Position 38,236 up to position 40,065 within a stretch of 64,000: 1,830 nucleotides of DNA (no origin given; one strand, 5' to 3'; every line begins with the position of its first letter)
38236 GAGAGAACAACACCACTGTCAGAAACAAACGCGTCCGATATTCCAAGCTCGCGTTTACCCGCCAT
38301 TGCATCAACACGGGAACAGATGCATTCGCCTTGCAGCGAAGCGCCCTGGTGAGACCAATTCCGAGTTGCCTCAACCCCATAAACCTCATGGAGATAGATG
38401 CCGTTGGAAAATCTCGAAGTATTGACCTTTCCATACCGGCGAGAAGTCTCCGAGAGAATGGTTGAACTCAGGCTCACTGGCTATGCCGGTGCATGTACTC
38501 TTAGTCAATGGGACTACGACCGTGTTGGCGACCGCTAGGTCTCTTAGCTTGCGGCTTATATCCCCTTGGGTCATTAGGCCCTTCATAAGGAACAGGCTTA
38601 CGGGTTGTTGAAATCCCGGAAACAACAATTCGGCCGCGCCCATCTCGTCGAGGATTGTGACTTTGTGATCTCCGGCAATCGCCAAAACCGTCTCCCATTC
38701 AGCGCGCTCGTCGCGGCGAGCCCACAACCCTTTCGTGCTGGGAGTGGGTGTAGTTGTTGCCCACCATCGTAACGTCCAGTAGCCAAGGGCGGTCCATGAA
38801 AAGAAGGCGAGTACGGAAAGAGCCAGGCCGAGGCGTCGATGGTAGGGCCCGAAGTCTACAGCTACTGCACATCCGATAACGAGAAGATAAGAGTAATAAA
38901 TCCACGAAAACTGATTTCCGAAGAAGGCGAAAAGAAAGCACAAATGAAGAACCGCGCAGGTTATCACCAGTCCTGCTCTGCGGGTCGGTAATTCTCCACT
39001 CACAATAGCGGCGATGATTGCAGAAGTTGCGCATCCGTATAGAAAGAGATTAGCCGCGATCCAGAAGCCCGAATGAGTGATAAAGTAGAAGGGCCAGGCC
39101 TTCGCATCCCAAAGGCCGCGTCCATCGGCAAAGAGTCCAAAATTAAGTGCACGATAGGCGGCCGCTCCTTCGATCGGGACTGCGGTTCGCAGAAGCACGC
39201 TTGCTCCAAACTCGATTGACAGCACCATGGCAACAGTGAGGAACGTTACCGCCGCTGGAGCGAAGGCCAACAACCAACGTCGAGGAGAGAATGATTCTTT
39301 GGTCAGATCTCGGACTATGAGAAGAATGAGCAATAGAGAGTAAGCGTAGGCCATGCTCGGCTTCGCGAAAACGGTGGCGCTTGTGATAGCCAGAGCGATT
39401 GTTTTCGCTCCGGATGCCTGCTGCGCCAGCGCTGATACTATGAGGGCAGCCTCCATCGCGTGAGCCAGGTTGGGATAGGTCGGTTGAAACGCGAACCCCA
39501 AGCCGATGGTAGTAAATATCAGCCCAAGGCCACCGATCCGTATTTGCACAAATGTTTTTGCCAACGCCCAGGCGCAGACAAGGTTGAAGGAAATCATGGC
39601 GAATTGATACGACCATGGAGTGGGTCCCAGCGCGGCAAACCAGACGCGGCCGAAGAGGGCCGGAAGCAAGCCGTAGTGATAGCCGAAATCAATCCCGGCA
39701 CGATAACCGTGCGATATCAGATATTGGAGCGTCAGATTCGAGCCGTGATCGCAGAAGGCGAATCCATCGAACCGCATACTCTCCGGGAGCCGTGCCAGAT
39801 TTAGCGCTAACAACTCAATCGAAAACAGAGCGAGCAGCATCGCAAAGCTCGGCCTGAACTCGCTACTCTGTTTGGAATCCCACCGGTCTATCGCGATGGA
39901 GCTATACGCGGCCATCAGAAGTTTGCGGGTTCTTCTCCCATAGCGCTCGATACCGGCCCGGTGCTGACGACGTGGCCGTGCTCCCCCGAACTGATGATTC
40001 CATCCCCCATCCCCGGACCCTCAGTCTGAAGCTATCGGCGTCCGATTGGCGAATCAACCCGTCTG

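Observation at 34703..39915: Three tandem, translationally coupled large polytopic membrane proteins with extracytoplasmic C-terminal domains (candidate GT-C glycosyltransferase array)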

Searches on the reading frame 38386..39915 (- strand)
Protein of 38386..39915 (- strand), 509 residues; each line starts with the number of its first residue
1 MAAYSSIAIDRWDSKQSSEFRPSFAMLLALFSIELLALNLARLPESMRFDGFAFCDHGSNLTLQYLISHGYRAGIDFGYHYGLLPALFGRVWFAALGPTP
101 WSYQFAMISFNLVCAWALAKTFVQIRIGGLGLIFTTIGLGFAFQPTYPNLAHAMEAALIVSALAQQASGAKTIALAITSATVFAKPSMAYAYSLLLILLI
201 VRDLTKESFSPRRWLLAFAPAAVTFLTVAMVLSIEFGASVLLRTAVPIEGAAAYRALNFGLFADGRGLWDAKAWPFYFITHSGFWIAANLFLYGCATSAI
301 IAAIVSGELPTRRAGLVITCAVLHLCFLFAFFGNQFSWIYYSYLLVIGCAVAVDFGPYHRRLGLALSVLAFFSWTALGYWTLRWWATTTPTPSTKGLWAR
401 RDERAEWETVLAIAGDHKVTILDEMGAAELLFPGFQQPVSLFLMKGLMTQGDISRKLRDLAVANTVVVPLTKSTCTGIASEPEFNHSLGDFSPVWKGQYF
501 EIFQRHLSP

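Call 3: search_protein_families(library=pfam, proteins=[window:38386-39915:-], max_evalue=1)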
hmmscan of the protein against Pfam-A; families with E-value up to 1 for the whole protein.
window:38386-39915:- (509 aa): 1 family
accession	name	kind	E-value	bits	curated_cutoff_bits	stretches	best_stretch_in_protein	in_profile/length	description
PF25259.1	DUF7860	-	0.83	10.4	27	1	279-327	11-59/75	Family of unknown function (DUF7860)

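Call 4: search_protein_families(library=ncbifam, proteins=[window:38386-39915:-], max_evalue=1)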
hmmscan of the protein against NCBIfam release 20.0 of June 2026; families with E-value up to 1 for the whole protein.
window:38386-39915:- (509 aa): 0 families

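Call 8: find_homologous_proteins(query=window:38386-39915:-)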
Query window:38386-39915:- (509 aa): 145 proteins with E <= 0.001 among 8000 candidates; the best 120 are listed.
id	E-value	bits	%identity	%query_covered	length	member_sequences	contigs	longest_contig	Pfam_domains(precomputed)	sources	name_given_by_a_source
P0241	0.0e+0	1142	100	100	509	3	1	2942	-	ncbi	-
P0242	8.1e-214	729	65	97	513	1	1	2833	-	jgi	jgi:hypothetical protein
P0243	3.7e-189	648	57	99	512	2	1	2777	-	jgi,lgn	jgi:hypothetical protein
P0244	6.0e-186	637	58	97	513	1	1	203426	-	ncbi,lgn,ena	-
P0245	1.3e-184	633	56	99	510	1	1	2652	-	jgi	jgi:hypothetical protein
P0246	1.5e-183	629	58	97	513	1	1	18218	-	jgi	jgi:hypothetical protein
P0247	2.9e-177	609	56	96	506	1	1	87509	-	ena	-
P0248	4.3e-176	605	57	96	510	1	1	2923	-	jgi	jgi:hypothetical protein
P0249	2.1e-175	603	56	94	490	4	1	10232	-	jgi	jgi:hypothetical protein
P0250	6.3e-175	601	53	97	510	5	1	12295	-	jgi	jgi:hypothetical protein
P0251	1.1e-173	597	55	97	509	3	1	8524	-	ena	-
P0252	1.6e-173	596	54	97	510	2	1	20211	-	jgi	jgi:hypothetical protein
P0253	1.1e-171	590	55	98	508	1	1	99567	-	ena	-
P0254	1.4e-171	590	53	97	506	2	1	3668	-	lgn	-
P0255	2.3e-171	589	56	94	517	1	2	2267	-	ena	-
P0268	1.3e-165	570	53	95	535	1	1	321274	-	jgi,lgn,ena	-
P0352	3.5e-112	394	43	95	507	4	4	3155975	-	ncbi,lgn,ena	-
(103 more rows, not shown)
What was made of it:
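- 38386..39915 (-): Gene A (509 aa). Eleven-TM GT-C-fold membrane protein with a periplasmic C-terminal alpha/beta domain of about 120 aa. Invariant D56 lies in the first external loop. The family has no Pfam or NCBIfam model. 145 homologues, those named being Binataceae or Binatus (call 8).
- One homologue of A carries the automatic JGI label 'MFS family permease' (call 8).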

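Call 19: search_solved_structures(query=A3, max_evalue=10)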
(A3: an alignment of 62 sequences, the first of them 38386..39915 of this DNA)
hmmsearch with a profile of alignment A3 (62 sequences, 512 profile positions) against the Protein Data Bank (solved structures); distinct sequences matched with E-value up to 10: 1.
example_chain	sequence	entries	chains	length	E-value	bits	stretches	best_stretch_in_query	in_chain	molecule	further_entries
5lru_A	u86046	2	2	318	1.2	10.8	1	379-437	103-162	OTU domain-containing protein 7B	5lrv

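Call 22: search_protein_families(library=pfam, alignment_id=A3, max_evalue=0.1)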
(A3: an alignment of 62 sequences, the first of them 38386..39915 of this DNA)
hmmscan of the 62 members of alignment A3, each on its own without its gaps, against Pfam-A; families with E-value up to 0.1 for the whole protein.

A. member 1, window:38386-39915:- (509 aa): 0 families

B. families by the number of members that match (of 62 scanned): 9 families
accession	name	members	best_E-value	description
PF24020.1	DUF7333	2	0.007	Family of unknown function (DUF7333)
PF08611.15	DUF1774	2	0.02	Fungal protein of unknown function (DUF1774)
PF04206.17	MtrE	2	0.025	Tetrahydromethanopterin S-methyltransferase, subunit E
PF19337.4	BAMBI_C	2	0.091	BMP and activin membrane-bound inhibitor homolog C-terminus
PF02632.19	BioY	1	0.0083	BioY family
PF20398.3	DUF6691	1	0.027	Family of unknown function (DUF6691)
PF19916.4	VMAP-M0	1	0.045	vWA-MoxR associated protein middle region 0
PF20123.4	DUF6513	1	0.062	Family of unknown function (DUF6513)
PF21994.1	AGAO-like_N2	1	0.072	AGAO-like N2 domain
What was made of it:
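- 38386..39915 (-): No family hit (calls 3, 4, 22).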

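Call 36: predict_structure(alignment_id=A4)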
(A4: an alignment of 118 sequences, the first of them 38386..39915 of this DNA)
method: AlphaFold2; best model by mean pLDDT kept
length: 509 residues; sequences in the alignment: 118
mean_pLDDT: 91.8   pTM: 0.91
mean pLDDT of the five models: 91.8, 90.9, 90.8, 90.5, 89.5
residues with pLDDT >= 90: 397; 70-90: 87; 50-70: 11; < 50: 14
segments of 3 or more residues with pLDDT < 50: 1-13
pLDDT, mean of each block of 10 residues (from residue 1): 40 60 97 98 97 94 95 82 95 97 98 99 97 97 95 97 98 98 94 98 95 97 98 94 85 83 81 84 93 98 96 98 95 83 98 96 97 94 97 97 97 91 94 94 86 95 95 70 92 96 85
secondary structure, 60 per line:
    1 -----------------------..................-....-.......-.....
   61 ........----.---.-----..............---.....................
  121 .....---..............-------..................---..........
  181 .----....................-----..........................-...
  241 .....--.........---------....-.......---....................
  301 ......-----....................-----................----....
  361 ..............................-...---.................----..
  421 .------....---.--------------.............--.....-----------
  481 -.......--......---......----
elements in order: H24-41 H43-46 H49-54 H56-68 H83-96 H100-125 H129-142 H150-167 H171-181 H186-205 H211-236 H238-245 H248-256 H266-269 H271-277 H281-306 H312-331 H337-352 H357-387 E388-390 E398-400 H401-414 E419-421 H428-431 H450-462 E465-469 H482-488 E491-496 E500-505
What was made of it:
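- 38386..39915 (-): AF2 pLDDT 91.8, pTM 0.91 (call 36).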

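Call 39: fold_search(model_id=the predicted structure, library=pdb)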
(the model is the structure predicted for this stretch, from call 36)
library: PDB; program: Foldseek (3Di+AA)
matches with E <= 10: 397; with E <= 0.001: 5
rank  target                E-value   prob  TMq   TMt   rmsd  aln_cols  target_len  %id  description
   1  9s6t_A                7.0e-05  1.00  0.51  0.54   7.8       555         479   11  Ternary cryo-EM structure of chicken ALG12 with Dol25-PP-GlcNAc2Man7, Dol25-P-Man, and Fab (released 2026-03-18)
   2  8agb_A                1.6e-04  1.00  0.43  0.36  12.6       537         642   14  Structure of yeast oligosaccharylransferase complex with lipid-linked oligosaccharide bound (released 2022-12-07)
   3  6ezn_F                2.5e-04  1.00  0.50  0.41  11.9       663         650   13  Cryo-EM structure of the yeast oligosaccharyltransferase (OST) complex (released 2018-01-17)
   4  8agc_A                8.3e-04  1.00  0.48  0.37  10.6       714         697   14  Structure of yeast oligosaccharylransferase complex with lipid-linked oligosaccharide and non-acceptor peptide bound (released 2022-12-07)
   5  6c26_A                8.6e-04  1.00  0.44  0.37  13.2       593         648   16  The Cryo-EM structure of a eukaryotic oligosaccharyl transferase complex (released 2018-01-31)
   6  7oci_F                1.1e-03  1.00  0.48  0.40  12.8       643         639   12  Cryo-EM structure of yeast Ost6p containing oligosaccharyltransferase complex (released 2022-02-16)
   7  6s7t_A                1.1e-03  1.00  0.46  0.36  10.6       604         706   12  Cryo-EM structure of human oligosaccharyltransferase complex OST-B (released 2019-12-18)
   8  5f15                  3.2e-03  1.00  0.39  0.37  16.4       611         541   12  Crystal Structure of ArnT from Cupriavidus metallidurans bound to Undecaprenyl phosphate (released 2016-02-17)
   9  9s6s_A                5.4e-03  1.00  0.53  0.51   8.2       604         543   11  Ternary cryo-EM structure of human ALG9 with Dol25-PP-GlcNAc2Man6, Dol25-P-Man and Fab (released 2026-03-18)
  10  6gxc_A                8.1e-03  1.00  0.43  0.33   9.5       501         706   11  Bacterial oligosaccharyltransferase PglB in complex with an inhibitory peptide and a reactive lipid-linked oligosaccha (released 2018-11-14)
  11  7bve_A                1.3e-02  0.99  0.36  0.21  12.0       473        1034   16  Cryo-EM structure of Mycobacterium smegmatis arabinosyltransferase EmbC2-AcpM2 in complex with ethambutol (released 2020-04-29)
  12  9s6u_A                2.3e-02  1.00  0.53  0.50   8.5       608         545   11  Ternary cryo-EM structure of human ALG9 with Dol25-PP-GlcNAc2Man8, Dol25-P-Man and Fab (released 2026-03-18)
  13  5ogl_A                2.4e-02  1.00  0.44  0.34   9.2       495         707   12  Structure of bacterial oligosaccharyltransferase PglB in complex with an acceptor peptide and an lipid-linked oligosac (released 2017-10-25)
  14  7w72_U                3.4e-02  0.98  0.32  0.38  14.2       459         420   12  Structure of a human glycosylphosphatidylinositol (GPI) transamidase (released 2022-02-16)
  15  3rce_A                6.1e-02  0.99  0.42  0.34   9.1       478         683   12  Bacterial oligosaccharyltransferase PglB (released 2011-06-15)
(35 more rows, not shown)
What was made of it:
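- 38386..39915 (-): Foldseek PDB: 18 of the top 19 hits are GT-C (ALG12 7e-5, STT3, ArnT, ALG9, PglB, EmbC, PIG-U) (call 39).
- PIG-U appears among A's structural hits (call 39).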

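Call 76: find_encoding_contigs(protein=P0352, flank=8000, max_places=1)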
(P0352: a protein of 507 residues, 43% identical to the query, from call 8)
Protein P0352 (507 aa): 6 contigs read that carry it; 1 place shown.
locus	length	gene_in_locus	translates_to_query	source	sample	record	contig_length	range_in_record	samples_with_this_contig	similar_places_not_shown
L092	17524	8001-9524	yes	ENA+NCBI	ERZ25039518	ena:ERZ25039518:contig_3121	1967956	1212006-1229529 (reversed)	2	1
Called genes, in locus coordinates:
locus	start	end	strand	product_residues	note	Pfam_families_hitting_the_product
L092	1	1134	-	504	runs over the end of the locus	PF25023:TEN_YD-shell, PF05593:RHS_repeat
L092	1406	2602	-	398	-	PF00872:Transposase_mut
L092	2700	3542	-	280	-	-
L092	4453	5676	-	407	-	PF07690:MFS_1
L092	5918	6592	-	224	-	PF10099:RskA_C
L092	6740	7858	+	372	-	PF00793:DAHP_synth_1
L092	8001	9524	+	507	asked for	-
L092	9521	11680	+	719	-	PF19830:DUF6311 (weak)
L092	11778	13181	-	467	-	PF17767:NAPRTase_N, PF04095:NAPRTase, PF17956:NAPRTase_C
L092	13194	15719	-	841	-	PF20437:LonC_helical, PF13654:AAA_32, PF20436:LonB_AAA-LID, PF05362:Lon_C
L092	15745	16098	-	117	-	PF00011:HSP20 (weak)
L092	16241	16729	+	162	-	PF00582:Usp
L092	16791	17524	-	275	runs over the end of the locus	PF00378:ECH_1, PF16113:ECH_2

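Call 77: find_encoding_contigs(protein=P0268, flank=8000, max_places=1)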
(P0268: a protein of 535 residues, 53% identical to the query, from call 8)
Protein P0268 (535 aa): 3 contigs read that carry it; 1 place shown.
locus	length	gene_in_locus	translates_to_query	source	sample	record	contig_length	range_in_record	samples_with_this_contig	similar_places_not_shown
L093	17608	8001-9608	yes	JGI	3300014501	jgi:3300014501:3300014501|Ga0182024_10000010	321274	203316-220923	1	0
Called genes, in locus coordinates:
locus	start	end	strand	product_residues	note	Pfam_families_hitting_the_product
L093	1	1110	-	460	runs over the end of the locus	PF04909:Amidohydro_2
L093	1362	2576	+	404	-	PF02515:CoA_transf_3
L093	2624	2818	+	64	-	-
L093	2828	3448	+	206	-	PF00578:AhpC-TSA, PF08534:Redoxin, PF00255:GSHPx, PF00085:Thioredoxin, PF13098:Thioredoxin_2 (weak), PF13905:Thioredoxin_8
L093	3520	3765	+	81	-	PF01722:BolA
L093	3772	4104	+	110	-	PF00462:Glutaredoxin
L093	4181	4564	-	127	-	PF07291:MauE (weak), PF07681:DoxX, PF13564:DoxX_2 (weak)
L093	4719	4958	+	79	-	-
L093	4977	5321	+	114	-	-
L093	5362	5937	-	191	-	PF05951:Peptidase_M15_2, PF08291:Peptidase_M15_3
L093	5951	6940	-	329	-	PF03734:YkuD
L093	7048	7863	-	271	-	PF00378:ECH_1, PF16113:ECH_2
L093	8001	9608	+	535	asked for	-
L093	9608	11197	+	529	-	-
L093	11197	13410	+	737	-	PF19830:DUF6311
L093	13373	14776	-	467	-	PF17767:NAPRTase_N, PF02749:QRPTase_N (faint), PF01729:QRPTase_C (weak), PF04095:NAPRTase, PF17956:NAPRTase_C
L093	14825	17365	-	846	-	PF20437:LonC_helical, PF13654:AAA_32, PF20436:LonB_AAA-LID, PF05362:Lon_C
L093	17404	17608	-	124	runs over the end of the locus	PF00011:HSP20 (weak)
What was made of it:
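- Loci found by querying with A also show A-C or A-A'-C next to NAPRTase (calls 76, 77).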
